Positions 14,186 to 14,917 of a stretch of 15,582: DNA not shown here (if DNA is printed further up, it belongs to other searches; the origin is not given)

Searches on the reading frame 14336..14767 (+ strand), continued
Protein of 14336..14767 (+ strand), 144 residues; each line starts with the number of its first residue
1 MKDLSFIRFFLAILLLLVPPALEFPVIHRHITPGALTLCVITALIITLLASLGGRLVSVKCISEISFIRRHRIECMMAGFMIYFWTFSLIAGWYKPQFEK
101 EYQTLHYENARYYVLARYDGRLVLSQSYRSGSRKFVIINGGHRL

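Call 63: fold_search(model_id=the predicted structure, library=viral)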
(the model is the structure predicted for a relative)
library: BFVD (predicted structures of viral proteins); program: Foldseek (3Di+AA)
matches with E <= 10: 329; with E <= 0.001: 0
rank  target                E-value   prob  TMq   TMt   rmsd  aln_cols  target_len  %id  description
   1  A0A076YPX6            4.5e-02  1.00  0.20  0.47   5.6        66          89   12  Putative portal protein [Staphylococcus phage P108]
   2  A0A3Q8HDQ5            9.3e-02  0.99  0.19  0.26   3.5        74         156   16  (no name in the UniProt tables at hand)
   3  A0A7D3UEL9            1.7e-01  0.99  0.20  0.39   5.1        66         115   11  (no name in the UniProt tables at hand)
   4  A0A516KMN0            3.9e-01  0.92  0.19  0.38   5.6        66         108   12  Uncharacterized protein [Bacillus phage vB_BmeM-Goe8]
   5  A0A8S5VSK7            5.6e-01  0.95  0.18  0.38   3.5        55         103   13  (no name in the UniProt tables at hand)
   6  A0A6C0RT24            5.6e-01  0.82  0.16  0.52   3.9        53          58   19  (no name in the UniProt tables at hand)
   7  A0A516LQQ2            6.5e-01  0.54  0.16  0.37  11.1        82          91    8  (no name in the UniProt tables at hand)
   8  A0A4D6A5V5            7.6e-01  0.91  0.17  0.59   2.7        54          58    7  (no name in the UniProt tables at hand)
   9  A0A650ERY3            8.4e-01  0.41  0.14  0.12   4.6        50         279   20  (no name in the UniProt tables at hand)
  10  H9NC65                8.9e-01  0.14  0.18  0.17  17.6       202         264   11  (no name in the UniProt tables at hand)
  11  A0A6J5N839            9.8e-01  0.77  0.14  0.63   3.5        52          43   10  Uncharacterized protein [uncultured Caudovirales phage]
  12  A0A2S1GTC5            9.8e-01  0.75  0.17  0.30   4.2        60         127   17  Uncharacterized protein [Dickeya phage Ninurta]
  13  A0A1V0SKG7            9.8e-01  0.06  0.13  0.08  18.4       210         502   14  Uncharacterized protein [Klosneuvirus KNV1]
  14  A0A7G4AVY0            1.0e+00  0.85  0.16  0.45   3.0        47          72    8  Uncharacterized protein [Streptomyces phage Coruscant]
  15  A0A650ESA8            1.0e+00  0.38  0.14  0.23   4.7        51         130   20  Capsid and scaffold protein [Lactococcus phage 5171F]
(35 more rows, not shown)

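Call 70: list_cluster_members(proteins=[P0052, P0064, P0065, P0067, P0068, P0070, P0071, P0075, P0078, P0087])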
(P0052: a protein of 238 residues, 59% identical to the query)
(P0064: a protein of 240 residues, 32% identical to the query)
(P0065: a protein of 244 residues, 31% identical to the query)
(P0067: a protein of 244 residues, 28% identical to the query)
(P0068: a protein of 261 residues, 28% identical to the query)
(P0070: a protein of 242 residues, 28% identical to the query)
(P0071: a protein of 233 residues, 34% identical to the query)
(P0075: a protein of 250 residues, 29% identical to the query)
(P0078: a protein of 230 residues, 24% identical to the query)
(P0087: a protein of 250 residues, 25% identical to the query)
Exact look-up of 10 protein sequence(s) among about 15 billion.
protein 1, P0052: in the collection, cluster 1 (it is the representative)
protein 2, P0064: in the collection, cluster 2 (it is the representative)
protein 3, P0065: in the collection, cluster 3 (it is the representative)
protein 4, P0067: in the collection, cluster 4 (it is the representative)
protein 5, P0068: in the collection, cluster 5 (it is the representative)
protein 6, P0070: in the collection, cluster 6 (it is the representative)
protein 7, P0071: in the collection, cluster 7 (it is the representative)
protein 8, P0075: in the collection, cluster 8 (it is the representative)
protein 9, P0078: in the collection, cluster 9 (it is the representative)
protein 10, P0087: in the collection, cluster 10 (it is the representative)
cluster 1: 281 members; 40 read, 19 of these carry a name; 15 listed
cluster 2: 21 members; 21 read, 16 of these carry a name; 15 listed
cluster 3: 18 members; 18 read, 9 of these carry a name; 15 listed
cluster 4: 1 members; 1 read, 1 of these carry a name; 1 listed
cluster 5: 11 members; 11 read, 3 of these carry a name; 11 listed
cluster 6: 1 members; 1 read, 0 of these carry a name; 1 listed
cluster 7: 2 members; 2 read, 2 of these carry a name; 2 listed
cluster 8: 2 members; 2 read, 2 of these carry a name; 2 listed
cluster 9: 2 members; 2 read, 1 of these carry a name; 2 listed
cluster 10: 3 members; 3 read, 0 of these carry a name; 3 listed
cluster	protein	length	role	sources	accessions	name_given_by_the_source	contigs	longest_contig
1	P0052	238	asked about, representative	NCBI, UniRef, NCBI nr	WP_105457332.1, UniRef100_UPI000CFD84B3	hypothetical protein [Escherichia coli] | hypothetical protein n=1 Tax=Escherichia coli TaxID=562 RepID=UPI000CFD84B3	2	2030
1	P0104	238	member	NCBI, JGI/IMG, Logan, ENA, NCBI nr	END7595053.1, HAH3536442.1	hypothetical protein ABMU54_004586 [Escherichia coli] | sensor histidine kinase YesM | hypothetical protein [Escherichia coli]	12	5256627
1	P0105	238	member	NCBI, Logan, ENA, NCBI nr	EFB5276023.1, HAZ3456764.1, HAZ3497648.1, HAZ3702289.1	TPA: hypothetical protein J1328_004143 [Escherichia coli] | hypothetical protein [Escherichia coli]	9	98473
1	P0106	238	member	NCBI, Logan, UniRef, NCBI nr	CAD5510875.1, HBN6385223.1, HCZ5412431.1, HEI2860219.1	TPA: hypothetical protein O3K89_002606 [Escherichia coli] | hypothetical protein n=1 Tax=Escherichia coli TaxID=562 RepID=UPI0019189C7C | hypothetical protein [Escherichia coli]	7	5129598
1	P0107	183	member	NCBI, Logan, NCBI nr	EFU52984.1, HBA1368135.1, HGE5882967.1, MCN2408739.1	hypothetical protein HMPREF9544_01908 [Escherichia coli MS 153-1]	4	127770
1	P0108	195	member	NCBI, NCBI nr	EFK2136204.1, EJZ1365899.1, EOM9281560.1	hypothetical protein A8644_004122, partial [Escherichia coli] | hypothetical protein [Escherichia coli]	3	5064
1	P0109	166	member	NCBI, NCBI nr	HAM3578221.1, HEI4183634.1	TPA: hypothetical protein SI754_005035, partial [Escherichia coli] | hypothetical protein [Escherichia coli]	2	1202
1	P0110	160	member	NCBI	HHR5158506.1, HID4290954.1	TPA: hypothetical protein ACS6CO_004976, partial [Escherichia coli]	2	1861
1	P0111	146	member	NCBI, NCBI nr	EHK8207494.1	hypothetical protein KCR84_005305, partial [Salmonella enterica subsp. enterica] | hypothetical protein [Salmonella enterica subsp. enterica]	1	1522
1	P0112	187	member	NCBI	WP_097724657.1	hypothetical protein, partial [Escherichia coli]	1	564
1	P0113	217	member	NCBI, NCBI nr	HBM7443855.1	TPA: hypothetical protein LZR02_005061, partial [Escherichia coli] | hypothetical protein [Escherichia coli]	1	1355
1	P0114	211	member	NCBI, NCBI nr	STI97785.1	membrane protein [Escherichia coli]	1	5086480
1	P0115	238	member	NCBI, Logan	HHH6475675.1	TPA: hypothetical protein ACP2EK_002114 [Escherichia coli]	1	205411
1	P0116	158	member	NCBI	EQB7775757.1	hypothetical protein ACYTTF_004212, partial [Escherichia coli]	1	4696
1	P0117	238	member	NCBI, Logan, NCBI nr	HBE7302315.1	TPA: hypothetical protein KMU23_004963 [Escherichia coli] | hypothetical protein [Escherichia coli]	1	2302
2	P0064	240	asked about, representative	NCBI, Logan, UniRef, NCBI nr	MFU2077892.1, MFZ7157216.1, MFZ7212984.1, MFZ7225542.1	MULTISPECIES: hypothetical protein [Avibacterium] | Transmembrane protein n=3 Tax=Avibacterium avium TaxID=751 RepID=A0A379AU80_AVIAV | hypothetical protein [Avibacterium avium]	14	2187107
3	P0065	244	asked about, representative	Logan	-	-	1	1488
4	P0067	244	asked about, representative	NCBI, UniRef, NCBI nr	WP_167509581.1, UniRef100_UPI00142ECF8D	hypothetical protein [Actinobacillus vicugnae] | hypothetical protein n=1 Tax=Actinobacillus vicugnae TaxID=2573093 RepID=UPI00142ECF8D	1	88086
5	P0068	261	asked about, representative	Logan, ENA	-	-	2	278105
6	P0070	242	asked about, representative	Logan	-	-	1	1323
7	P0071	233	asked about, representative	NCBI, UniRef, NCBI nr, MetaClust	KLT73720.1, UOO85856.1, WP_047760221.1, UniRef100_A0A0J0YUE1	hypothetical protein PL75_01900 [Neisseria arctica] | Uncharacterized protein n=1 Tax=Neisseria arctica TaxID=1470200 RepID=A0A0J0YUE1_9NEIS | hypothetical protein [Neisseria arctica]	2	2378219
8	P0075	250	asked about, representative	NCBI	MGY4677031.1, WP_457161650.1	hypothetical protein ACWIT3_04730 [Pasteurella sp. P03HT]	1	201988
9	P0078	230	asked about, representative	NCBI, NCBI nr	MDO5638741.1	MAG: hypothetical protein Q4G28_02630 [Neisseria sp.] | hypothetical protein [Neisseria sp.]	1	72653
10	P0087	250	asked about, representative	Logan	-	-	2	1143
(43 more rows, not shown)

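Call 76: find_encoding_contigs(protein=P0033, flank=5000, max_places=3)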
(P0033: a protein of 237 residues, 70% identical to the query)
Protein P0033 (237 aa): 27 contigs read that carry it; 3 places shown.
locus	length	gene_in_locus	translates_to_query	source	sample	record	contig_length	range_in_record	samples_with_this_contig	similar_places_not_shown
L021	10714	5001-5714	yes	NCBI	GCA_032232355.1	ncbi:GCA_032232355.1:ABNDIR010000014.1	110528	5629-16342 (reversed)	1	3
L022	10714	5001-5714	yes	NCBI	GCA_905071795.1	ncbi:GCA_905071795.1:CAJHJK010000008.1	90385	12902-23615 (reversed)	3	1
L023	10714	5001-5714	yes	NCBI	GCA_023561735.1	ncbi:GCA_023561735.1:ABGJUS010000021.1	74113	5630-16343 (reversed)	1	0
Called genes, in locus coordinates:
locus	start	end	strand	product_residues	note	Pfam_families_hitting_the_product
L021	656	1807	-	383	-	PF13384:HTH_23 (faint), PF13936:HTH_38, PF00665:rve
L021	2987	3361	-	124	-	PF01376:Enterotoxin_b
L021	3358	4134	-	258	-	PF01375:Enterotoxin_a, PF22596:Scabin-like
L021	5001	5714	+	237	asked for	PF27470:TfpB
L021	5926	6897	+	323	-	PF01527:HTH_Tnp_1 (faint), PF13518:HTH_28, PF13551:HTH_29 (weak), PF13565:HTH_32, PF00665:rve, PF13683:rve_3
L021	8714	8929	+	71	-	PF09075:STb_secrete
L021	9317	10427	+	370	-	PF01527:HTH_Tnp_1, PF13384:HTH_23 (faint), PF13551:HTH_29 (faint), PF13276:HTH_21, PF00665:rve, PF13683:rve_3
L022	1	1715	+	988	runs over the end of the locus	PF13700:DUF4158, PF01526:DDE_Tnp_Tn3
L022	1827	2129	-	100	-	PF01527:HTH_Tnp_1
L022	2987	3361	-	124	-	PF01376:Enterotoxin_b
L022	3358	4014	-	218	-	PF01375:Enterotoxin_a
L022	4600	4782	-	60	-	-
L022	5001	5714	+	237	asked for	PF27470:TfpB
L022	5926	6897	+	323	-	PF01527:HTH_Tnp_1 (faint), PF13518:HTH_28, PF13551:HTH_29 (weak), PF13565:HTH_32, PF00665:rve, PF13683:rve_3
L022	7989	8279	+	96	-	PF00872:Transposase_mut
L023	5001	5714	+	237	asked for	PF27470:TfpB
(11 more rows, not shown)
